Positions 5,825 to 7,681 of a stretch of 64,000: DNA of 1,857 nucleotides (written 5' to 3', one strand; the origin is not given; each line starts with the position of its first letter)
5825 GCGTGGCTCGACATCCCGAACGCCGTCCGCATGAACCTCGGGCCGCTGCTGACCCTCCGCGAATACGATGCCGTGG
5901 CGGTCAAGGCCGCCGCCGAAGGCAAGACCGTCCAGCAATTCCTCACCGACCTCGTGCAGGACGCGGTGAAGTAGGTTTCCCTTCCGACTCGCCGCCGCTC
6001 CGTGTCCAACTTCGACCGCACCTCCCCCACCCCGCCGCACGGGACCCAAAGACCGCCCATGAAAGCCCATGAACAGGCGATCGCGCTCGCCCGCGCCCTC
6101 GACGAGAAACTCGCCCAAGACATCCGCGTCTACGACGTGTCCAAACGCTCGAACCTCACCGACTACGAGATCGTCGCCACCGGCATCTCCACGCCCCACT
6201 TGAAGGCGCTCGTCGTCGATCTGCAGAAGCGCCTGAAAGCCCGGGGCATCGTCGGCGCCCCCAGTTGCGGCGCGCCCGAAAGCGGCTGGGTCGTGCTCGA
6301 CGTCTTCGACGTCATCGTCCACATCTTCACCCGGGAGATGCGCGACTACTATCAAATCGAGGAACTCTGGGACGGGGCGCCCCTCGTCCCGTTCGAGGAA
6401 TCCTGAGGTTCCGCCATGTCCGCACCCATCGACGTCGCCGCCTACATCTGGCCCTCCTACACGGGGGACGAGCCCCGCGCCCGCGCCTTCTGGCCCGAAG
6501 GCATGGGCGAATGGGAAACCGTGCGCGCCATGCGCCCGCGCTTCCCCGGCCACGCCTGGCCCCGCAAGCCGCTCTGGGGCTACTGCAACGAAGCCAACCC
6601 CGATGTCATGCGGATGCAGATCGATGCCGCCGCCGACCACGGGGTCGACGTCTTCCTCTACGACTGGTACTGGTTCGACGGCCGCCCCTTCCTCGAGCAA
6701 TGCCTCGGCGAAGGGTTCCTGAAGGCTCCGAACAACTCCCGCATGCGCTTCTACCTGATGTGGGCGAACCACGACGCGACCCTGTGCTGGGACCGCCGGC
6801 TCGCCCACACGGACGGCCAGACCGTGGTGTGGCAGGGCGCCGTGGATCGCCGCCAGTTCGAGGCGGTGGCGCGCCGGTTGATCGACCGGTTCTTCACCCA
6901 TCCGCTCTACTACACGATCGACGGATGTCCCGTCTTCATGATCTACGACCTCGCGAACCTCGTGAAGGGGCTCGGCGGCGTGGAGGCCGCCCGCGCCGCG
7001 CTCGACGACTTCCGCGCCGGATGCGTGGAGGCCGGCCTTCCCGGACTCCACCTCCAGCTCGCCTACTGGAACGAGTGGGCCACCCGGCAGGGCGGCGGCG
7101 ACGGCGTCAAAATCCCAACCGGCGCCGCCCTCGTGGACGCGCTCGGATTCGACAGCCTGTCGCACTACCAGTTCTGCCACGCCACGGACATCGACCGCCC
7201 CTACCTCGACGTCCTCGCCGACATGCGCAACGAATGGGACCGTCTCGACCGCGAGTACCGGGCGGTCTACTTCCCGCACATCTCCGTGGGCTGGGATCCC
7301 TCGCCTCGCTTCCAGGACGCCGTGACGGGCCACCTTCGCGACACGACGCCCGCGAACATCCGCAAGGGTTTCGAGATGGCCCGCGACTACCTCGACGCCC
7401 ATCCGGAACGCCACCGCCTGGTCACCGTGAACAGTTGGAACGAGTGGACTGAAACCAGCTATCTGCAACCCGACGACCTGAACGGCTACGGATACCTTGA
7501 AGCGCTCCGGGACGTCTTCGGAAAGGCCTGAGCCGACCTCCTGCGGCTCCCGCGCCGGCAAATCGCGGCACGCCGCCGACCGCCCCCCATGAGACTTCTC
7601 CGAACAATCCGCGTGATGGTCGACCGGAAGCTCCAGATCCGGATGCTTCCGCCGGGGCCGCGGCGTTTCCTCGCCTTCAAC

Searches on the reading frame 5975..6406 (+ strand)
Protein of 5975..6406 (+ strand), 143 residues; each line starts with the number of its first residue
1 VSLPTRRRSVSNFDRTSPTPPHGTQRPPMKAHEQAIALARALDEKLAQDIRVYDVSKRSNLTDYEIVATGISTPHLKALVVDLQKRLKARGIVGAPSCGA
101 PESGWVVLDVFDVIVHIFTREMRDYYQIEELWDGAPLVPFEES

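Call 7: search_protein_families(library=pfam, proteins=[window:5975-6406:+], max_evalue=0.001)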
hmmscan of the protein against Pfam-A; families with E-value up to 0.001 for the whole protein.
window:5975-6406:+ (143 aa): 1 family
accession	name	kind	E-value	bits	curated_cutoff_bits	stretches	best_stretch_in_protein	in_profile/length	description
PF02410.21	RsfS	-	2.4e-26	92.3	21.6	1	38-132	3-98/98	Ribosomal silencing factor during starvation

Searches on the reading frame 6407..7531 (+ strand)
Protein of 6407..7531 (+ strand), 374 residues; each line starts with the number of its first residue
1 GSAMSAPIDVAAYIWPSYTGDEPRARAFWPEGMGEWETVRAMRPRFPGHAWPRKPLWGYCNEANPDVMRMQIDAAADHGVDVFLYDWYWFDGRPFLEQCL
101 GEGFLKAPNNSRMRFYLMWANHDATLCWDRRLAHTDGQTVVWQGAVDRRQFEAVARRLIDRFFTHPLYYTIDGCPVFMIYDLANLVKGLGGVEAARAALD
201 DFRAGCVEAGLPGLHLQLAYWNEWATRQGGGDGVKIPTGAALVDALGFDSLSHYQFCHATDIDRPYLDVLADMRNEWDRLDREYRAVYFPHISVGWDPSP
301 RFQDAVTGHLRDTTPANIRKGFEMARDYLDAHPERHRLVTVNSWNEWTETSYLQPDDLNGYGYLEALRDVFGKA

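Call 7: search_protein_families(library=pfam, proteins=[window:6407-7531:+], max_evalue=0.001)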
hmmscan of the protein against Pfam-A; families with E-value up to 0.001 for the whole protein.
window:6407-7531:+ (374 aa): 2 families
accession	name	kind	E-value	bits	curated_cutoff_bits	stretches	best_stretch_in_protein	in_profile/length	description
PF14307.12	Glyco_tran_WbsX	-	8.3e-46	157.5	25.1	1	24-367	14-350/350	Glycosyltransferase WbsX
PF16317.11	Glyco_hydro_99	-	0.00078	19.1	33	0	147-181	128-162/341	Glycosyl hydrolase family 99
